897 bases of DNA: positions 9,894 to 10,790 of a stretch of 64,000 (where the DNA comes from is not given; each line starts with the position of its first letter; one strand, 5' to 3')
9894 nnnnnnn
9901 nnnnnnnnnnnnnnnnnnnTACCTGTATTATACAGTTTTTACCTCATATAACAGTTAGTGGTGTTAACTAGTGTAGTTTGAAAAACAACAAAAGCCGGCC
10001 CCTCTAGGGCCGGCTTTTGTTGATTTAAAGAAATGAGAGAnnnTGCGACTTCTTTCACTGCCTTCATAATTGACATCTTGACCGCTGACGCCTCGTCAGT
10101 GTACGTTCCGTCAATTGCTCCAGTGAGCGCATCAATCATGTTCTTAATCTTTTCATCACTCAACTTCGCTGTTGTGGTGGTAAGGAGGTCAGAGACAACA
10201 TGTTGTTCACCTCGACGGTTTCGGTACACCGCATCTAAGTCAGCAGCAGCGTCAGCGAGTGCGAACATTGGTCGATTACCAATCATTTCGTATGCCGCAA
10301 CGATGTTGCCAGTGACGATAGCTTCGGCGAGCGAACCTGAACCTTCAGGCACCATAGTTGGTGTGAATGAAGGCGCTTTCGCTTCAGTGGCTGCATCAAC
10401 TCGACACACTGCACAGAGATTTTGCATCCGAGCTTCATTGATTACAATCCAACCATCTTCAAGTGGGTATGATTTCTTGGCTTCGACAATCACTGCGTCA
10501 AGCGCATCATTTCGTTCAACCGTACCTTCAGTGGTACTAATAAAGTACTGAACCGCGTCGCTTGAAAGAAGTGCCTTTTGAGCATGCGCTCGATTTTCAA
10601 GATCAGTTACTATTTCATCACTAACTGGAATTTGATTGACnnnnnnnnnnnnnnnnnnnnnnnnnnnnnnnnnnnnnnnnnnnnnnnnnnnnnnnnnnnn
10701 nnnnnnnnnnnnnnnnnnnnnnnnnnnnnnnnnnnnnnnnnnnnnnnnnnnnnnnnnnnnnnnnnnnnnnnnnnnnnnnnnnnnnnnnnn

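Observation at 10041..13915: Sortase with a near-consensus promoter, followed by a large substrate-like protein whose LPXTG-like sorting signal (VPYTG + TM + RRQ) is internal and followed by a 266-aa cytoplasmic domain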

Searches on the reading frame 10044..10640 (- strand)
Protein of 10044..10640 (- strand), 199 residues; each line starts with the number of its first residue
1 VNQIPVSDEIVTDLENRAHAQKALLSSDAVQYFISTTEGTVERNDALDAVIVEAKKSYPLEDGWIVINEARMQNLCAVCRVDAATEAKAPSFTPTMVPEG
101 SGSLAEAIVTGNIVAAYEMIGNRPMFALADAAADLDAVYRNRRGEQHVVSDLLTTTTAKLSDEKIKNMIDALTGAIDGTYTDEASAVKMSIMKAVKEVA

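Call 42: search_protein_families(library=pfam, proteins=[window:10044-10640:-], max_evalue=0.01)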
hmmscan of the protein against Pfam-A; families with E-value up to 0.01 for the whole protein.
window:10044-10640:- (199 aa): 0 families

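Call 72: predict_structure(alignment_id=A3)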
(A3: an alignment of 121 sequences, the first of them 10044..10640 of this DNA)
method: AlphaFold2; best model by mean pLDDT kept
length: 199 residues; sequences in the alignment: 121
mean_pLDDT: 87.2   pTM: 0.80
mean pLDDT of the five models: 87.2, 86.3, 85.5, 85.3, 84.8
residues with pLDDT >= 90: 139; 70-90: 30; 50-70: 25; < 50: 5
segments of 3 or more residues with pLDDT < 50: 86-88
pLDDT, mean of each block of 10 residues (from residue 1): 70 94 94 87 91 95 93 83 52 54 87 93 90 97 96 96 98 86 93 95
secondary structure, 60 per line:
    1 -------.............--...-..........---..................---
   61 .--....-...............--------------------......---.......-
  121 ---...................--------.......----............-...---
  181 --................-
elements in order: H8-20 E23-25 H27-36 H40-57 E64-67 H69-83 H104-109 H113-119 H124-142 H151-157 H162-173 H183-198
